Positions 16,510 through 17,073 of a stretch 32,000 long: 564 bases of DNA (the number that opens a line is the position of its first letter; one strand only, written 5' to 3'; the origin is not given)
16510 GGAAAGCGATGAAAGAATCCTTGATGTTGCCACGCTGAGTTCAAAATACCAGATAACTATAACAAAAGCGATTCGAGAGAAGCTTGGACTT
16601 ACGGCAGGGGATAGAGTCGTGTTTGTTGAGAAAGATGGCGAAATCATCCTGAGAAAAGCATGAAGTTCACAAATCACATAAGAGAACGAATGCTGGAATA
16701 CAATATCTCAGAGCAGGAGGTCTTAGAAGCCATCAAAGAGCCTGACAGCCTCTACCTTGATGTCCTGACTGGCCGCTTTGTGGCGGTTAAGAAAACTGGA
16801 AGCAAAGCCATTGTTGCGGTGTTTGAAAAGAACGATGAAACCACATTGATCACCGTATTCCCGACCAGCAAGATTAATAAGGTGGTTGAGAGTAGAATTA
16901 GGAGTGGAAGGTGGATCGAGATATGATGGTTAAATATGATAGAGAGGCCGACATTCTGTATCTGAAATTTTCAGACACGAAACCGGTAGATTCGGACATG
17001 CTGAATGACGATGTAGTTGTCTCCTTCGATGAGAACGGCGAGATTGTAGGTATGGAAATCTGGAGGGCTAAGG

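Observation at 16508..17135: Three translationally coupled small genes: AbrB-like, DUF4258 and DUF2283, a possible tripartite toxin-antitoxin module on the island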

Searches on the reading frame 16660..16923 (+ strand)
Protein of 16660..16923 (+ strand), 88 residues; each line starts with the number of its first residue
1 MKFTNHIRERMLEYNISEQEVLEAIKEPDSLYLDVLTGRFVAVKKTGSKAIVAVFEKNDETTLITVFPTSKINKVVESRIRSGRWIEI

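Call 3: search_protein_families(library=pfam, proteins=[window:16660-16923:+], max_evalue=1)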
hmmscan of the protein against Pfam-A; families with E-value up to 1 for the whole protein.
window:16660-16923:+ (88 aa): 3 families
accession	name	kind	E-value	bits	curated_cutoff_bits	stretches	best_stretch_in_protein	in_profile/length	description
PF14076.12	DUF4258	-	1.3e-08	35.5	25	1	3-67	1-70/71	Domain of unknown function (DUF4258)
PF18810.6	PBECR2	-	0.017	15.8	27.1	1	21-73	50-105/120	phage-Barnase-EndoU-ColicinE5/D-RelE like nuclease2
PF09627.16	PrgU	-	0.081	13.3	25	1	10-55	40-85/106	PrgU-like protein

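Call 11: find_homologous_proteins(query=window:16660-16923:+)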
Query window:16660-16923:+ (88 aa): 2 proteins with E <= 0.001 among 4 candidates.
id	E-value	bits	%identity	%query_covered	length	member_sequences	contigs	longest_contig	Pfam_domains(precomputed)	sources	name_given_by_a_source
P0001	9.1e-49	180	100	100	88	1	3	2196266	PF14076.13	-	-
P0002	2.0e-33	131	70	100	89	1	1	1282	PF14076.13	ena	-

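Call 17: find_encoding_contigs(protein=P0002, flank=3000, max_places=4)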
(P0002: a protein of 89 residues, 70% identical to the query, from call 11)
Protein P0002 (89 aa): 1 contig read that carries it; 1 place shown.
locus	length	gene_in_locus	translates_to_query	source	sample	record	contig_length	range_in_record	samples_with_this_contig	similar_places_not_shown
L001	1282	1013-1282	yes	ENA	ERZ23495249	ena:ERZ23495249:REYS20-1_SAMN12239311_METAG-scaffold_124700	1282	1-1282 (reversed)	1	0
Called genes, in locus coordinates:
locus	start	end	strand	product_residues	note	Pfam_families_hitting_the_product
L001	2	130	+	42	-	?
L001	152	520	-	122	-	-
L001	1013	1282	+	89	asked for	PF14076:DUF4258 (weak)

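Call 23: search_protein_representatives(protein=window:16660-16923:+)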
Query: 88 residues. Proteins with E-value up to 0.001 (for the whole library): 128; up to 1e-10: 8; up to 1e-30: 0. The best 128 are listed.
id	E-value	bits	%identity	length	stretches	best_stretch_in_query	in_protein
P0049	3.7e-26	106.7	57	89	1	1-88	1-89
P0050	5.7e-25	102.9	56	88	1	1-88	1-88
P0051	2.5e-15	72.2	39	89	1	1-88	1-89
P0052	1.2e-13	66.9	42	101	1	2-87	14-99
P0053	1.2e-11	60.6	56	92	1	24-81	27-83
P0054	1.2e-11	60.5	39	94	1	2-88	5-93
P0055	5.4e-11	58.5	31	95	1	2-86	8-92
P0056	6.8e-11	58.1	38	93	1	2-87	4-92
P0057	1.5e-10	57.1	40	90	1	2-88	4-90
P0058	1.6e-10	57.0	48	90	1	2-61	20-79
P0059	3.2e-10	56.0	41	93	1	3-86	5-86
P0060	1.0e-09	54.4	38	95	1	2-88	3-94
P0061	1.1e-09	54.4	35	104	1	3-88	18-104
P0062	1.3e-09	54.1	41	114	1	2-87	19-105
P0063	2.0e-09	53.5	34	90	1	2-88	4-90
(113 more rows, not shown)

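Call 36: search_protein_families(library=phrogs, proteins=[window:16660-16923:+], max_evalue=0.01)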
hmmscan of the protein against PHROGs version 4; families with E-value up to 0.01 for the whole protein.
window:16660-16923:+ (88 aa): 0 families

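Call 37: search_protein_families(library=ncbifam, proteins=[window:16660-16923:+], max_evalue=0.1)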
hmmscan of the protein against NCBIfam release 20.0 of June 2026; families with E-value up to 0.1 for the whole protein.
window:16660-16923:+ (88 aa): 0 families

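Call 39: search_solved_structures(query=A1, max_evalue=1, show_alignments=2)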
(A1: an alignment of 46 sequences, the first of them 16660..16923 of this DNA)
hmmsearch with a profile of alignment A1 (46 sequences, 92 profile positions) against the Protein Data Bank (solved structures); distinct sequences matched with E-value up to 1: 1.
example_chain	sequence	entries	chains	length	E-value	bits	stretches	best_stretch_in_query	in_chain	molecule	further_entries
8v2d_J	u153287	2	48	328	0.28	14.6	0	9-36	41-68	O43_129 component A | O43_129_+4 component A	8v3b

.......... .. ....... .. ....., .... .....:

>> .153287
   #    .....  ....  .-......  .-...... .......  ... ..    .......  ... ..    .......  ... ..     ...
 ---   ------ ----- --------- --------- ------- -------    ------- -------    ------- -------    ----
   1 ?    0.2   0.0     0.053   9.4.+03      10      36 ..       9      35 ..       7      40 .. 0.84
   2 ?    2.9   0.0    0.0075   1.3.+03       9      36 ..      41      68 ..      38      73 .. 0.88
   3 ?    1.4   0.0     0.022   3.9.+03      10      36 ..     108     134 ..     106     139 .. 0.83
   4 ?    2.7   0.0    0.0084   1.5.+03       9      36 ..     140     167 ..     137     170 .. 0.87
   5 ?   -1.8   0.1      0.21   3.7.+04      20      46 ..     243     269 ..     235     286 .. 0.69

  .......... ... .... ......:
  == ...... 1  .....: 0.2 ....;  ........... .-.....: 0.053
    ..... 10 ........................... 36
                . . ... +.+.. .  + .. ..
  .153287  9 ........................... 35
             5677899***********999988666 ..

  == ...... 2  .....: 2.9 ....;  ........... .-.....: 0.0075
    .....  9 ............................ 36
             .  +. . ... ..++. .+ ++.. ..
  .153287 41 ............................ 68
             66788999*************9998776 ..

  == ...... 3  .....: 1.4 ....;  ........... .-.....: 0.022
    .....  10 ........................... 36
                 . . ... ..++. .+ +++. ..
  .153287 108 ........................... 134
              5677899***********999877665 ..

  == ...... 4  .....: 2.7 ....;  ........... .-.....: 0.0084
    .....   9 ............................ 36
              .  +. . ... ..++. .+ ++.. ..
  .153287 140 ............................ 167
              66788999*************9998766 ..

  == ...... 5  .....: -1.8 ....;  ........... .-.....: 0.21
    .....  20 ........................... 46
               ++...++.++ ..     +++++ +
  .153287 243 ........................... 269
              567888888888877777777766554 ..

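Call 44: predict_structure(alignment_id=A1)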
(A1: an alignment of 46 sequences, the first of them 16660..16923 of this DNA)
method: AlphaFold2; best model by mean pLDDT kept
length: 88 residues; sequences in the alignment: 46
mean_pLDDT: 95.7   pTM: 0.85
mean pLDDT of the five models: 95.7, 95.2, 94.0, 93.5, 93.3
residues with pLDDT >= 90: 87; 70-90: 1; 50-70: 0; < 50: 0
segments of 3 or more residues with pLDDT < 50: none
pLDDT, mean of each block of 10 residues (from residue 1): 95 97 97 97 95 96 96 92 95
secondary structure, 60 per line:
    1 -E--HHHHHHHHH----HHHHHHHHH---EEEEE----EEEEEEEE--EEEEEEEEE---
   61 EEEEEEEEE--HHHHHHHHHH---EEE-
elements in order: H5-13 H18-26 E30-34 E39-46 E49-57 E61-69 H72-81 E85-87

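Call 49: fold_search(model_id=the predicted structure, library=pdb)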
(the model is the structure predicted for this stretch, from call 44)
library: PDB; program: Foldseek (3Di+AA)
matches with E <= 10: 504; with E <= 0.001: 0
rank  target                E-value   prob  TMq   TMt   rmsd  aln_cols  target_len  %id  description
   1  2gia_A                3.1e-01  0.57  0.38  0.25   7.4        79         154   10  Crystal structures of trypanosoma bruciei MRP1/MRP2 (released 2006-09-05)
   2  2gia_G                5.8e-01  0.41  0.38  0.25   7.5        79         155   10  Crystal structures of trypanosoma bruciei MRP1/MRP2 (released 2006-09-05)
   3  8bao_A                7.3e-01  0.30  0.30  0.09   7.9        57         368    9  Dysgonamonadaceae bacterium CRISPR ancillary nuclease 2 (released 2022-11-30)
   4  8uu7_w                7.3e-01  0.12  0.25  0.23  12.5        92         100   16  Cryo-EM structure of the Listeria innocua 70S ribosome in complex with HflXr, HPF, and E-site tRNA (structure II-B) (released 2024-02-28)
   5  5t87_G                1.1e+00  0.23  0.35  0.39   5.4        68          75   18  Crystal structure of CDI complex from Cupriavidus taiwanensis LMG 19424 (released 2017-09-13)
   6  9kby_A                1.2e+00  0.33  0.32  0.05   6.8        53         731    9  Cryo-EM structure of DCL4-Hairpin RNA complex (released 2026-02-18)
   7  2gid_A                1.2e+00  0.25  0.37  0.25   7.6        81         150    9  Crystal structures of trypanosoma bruciei MRP1/MRP2 (released 2006-09-05)
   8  6ybt_1                1.3e+00  0.44  0.31  0.05   2.0        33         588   21  Structure of a human 48S translational initiation complex - eIF3bgi (released 2020-09-16)
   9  4bhm_B                1.3e+00  0.18  0.32  0.35   4.7        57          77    9  The crystal structure of MoSub1-DNA complex reveals a novel DNA binding mode (released 2014-04-23)
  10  2awa_B                1.3e+00  0.09  0.24  0.07  10.2        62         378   18  Crystal structure of DNA polymerase III, beta chain (EC 2.7.7.7) (np_344555.1) from STREPTOCOCCUS PNEUMONIAE TIGR4 at  (released 2005-09-20)
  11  5l9u_A                1.4e+00  0.51  0.38  0.03   4.1        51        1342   10  Model of human Anaphase-promoting complex/Cyclosome (APC/C-CDH1) with a cross linked Ubiquitin variant-substrate-UBE2C (released 2016-09-14)
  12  5l9t_A                1.4e+00  0.51  0.38  0.03   4.1        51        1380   10  Model of human Anaphase-promoting complex/Cyclosome (APC/C-CDH1) with E2 UBE2S poised for polyubiquitination where UBE (released 2016-10-26)
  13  1k3s_A                1.4e+00  0.18  0.32  0.27   8.2       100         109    9  Type III Secretion Chaperone SigE (released 2001-11-28)
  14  7k3m                  1.4e+00  0.16  0.25  0.10   7.5        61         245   15  Crystal Structure of the Beta Lactamase Class D from Chitinophaga pinensis by Serial Crystallography (released 2020-09-23)
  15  5t87_F                1.5e+00  0.18  0.35  0.39   5.8        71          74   17  Crystal structure of CDI complex from Cupriavidus taiwanensis LMG 19424 (released 2017-09-13)
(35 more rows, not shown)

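Call 62: find_related_loci(query=A5, collection=metagenome_contigs, flank=1500)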
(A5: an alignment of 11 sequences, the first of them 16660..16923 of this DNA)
Query A5 (88 aa) in metagenome_contigs; peptide patterns used: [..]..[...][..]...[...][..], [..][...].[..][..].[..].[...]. (x = any residue, [..] = any of these).
73 stretches matched a pattern; 15 encode a relative of the query (tblastn E <= 1e-3); 15 distinct loci.
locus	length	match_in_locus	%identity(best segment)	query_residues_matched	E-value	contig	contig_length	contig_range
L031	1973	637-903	57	1-88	3e-33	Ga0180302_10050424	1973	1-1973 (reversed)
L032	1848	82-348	58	1-88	1e-32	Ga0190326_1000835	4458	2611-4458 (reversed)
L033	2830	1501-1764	55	1-88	1e-31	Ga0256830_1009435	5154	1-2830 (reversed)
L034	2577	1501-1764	53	1-88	9e-30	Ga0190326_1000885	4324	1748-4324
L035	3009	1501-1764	53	1-88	4e-30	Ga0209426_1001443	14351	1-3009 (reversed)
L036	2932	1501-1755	52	1-85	4e-28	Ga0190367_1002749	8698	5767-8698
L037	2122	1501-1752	51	1-84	1e-27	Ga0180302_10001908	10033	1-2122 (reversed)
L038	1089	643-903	48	1-88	5e-27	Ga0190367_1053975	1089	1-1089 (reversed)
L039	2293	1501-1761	51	3-88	1e-26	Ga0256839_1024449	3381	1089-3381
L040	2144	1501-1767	49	1-88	1e-25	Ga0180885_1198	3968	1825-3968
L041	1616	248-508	45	1-88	2e-25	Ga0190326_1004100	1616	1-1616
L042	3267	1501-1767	48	1-88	2e-24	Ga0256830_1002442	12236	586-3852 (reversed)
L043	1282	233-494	53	3-88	4e-22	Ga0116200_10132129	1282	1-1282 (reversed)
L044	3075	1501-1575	44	31-55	1e-4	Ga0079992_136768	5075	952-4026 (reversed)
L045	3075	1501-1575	44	31-55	1e-4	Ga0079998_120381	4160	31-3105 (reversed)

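Call 68: search_protein_families(library=padloc, proteins=[window:16660-16923:+], max_evalue=0.1)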
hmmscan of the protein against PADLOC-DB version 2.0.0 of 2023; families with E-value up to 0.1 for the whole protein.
window:16660-16923:+ (88 aa): 0 families

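Call 73: find_related_loci(query=A5, collection=viral_contigs, flank=4000)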
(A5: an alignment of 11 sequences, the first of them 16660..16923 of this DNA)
Query A5 (88 aa) in viral_contigs; peptide patterns used: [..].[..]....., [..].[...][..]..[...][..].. (x = any residue, [..] = any of these).
67 stretches matched a pattern; 1 encode a relative of the query (tblastn E <= 1e-3); 1 distinct loci.
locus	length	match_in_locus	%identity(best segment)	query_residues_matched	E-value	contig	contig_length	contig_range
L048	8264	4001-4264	60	1-88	2e-33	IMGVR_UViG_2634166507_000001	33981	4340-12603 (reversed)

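Call 75: search_dna_similar(query=window:16660-16923:+, collection=plasmids, mode=protein, max_evalue=0.001, max_rows=25)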
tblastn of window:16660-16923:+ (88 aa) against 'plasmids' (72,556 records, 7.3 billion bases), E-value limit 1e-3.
No match.

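Call 76: search_dna_similar(query=window:16660-16923:+, collection=phages, mode=protein, max_evalue=0.001, max_rows=25)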
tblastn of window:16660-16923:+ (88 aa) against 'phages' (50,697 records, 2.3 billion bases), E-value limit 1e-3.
No match.

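Call 82: find_encoding_contigs(protein=P0001, flank=1000, max_places=3)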
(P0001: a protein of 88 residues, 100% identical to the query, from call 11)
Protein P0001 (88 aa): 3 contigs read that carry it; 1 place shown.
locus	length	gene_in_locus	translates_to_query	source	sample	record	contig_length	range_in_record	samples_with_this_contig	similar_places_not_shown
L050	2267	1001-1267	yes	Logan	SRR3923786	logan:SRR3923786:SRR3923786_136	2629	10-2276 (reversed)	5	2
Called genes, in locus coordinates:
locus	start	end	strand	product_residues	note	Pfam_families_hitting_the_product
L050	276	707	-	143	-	PF04883:HK97-gp10_like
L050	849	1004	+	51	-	PF04014:MazE_antitoxin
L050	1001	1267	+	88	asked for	PF14076:DUF4258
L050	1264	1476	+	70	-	PF10049:DUF2283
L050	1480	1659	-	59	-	-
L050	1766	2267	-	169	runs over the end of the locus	?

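Call 83: search_protein_families(library=pfam, alignment_id=A1, max_evalue=0.01)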
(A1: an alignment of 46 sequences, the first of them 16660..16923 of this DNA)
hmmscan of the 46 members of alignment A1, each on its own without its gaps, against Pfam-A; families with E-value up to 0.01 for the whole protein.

A. member 1, window:16660-16923:+ (88 aa): 1 family
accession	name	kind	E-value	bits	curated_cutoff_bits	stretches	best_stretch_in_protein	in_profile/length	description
PF14076.12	DUF4258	-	1.3e-08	35.5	25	1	3-67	1-70/71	Domain of unknown function (DUF4258)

B. families by the number of members that match (of 46 scanned): 6 families
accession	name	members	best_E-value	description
PF14076.12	DUF4258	42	1.6e-12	Domain of unknown function (DUF4258)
PF04365.19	BrnT_toxin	9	1.9e-05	Ribonuclease toxin, BrnT, of type II toxin-antitoxin system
PF18810.6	PBECR2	9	3.1e-05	phage-Barnase-EndoU-ColicinE5/D-RelE like nuclease2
PF18812.6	PBECR3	5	5.7e-05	phage-Barnase-EndoU-ColicinE5/D-RelE like nuclease3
PF18743.7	AHJR-like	1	0.004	REase_AHJR-like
PF20505.3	DUF6731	1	0.008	Family of unknown function (DUF6731)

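Call 92: fold_search(model_id=the predicted structure, library=viral)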
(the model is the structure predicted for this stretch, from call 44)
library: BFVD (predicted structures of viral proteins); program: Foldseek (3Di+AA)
matches with E <= 10: 1178; with E <= 0.001: 0
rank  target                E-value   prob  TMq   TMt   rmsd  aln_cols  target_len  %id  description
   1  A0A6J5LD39            9.1e-03  1.00  0.66  0.18   3.3        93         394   15  Uncharacterized protein [uncultured Caudovirales phage]
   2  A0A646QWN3            1.7e-02  1.00  0.55  0.68   3.0        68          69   18  (no name in the UniProt tables at hand)
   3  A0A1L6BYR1            3.2e-02  0.94  0.36  0.46   5.3        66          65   17  Uncharacterized protein [Mycobacterium phage MrMagoo]
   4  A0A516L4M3            4.5e-02  0.99  0.38  0.49   4.8        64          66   23  (no name in the UniProt tables at hand)
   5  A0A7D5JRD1            5.9e-02  0.99  0.40  0.53   6.7        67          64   13  Phage protein [Escherichia phage vB_EcoM_Gotham]
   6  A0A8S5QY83            7.9e-02  0.99  0.58  0.24   3.9        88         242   20  Minor capsid protein [Siphoviridae sp. ctg6Y13]
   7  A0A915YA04            9.9e-02  0.97  0.39  0.43   3.7        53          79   15  (no name in the UniProt tables at hand)
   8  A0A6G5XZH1            1.0e-01  0.92  0.45  0.34   9.3        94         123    8  (no name in the UniProt tables at hand)
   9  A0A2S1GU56            1.2e-01  0.77  0.30  0.37   4.6        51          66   18  (no name in the UniProt tables at hand)
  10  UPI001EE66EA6         1.3e-01  0.87  0.49  0.18  13.5       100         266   14  (no name look-up for this kind of identifier)
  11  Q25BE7                1.4e-01  0.97  0.44  0.52   3.3        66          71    8  Uncharacterized protein [His 2 virus]
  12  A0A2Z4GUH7            1.5e-01  0.94  0.48  0.37   4.2        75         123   16  (no name in the UniProt tables at hand)
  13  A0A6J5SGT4            1.5e-01  0.57  0.35  0.38  11.0        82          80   16  DUF1508 domain-containing protein [uncultured Caudovirales phage]
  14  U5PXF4                1.7e-01  0.97  0.47  0.60   3.6        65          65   11  Uncharacterized protein [Bacillus phage Spock]
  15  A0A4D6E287            1.8e-01  0.98  0.42  0.62   4.3        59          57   12  Uncharacterized protein [Gordonia phage GodonK]
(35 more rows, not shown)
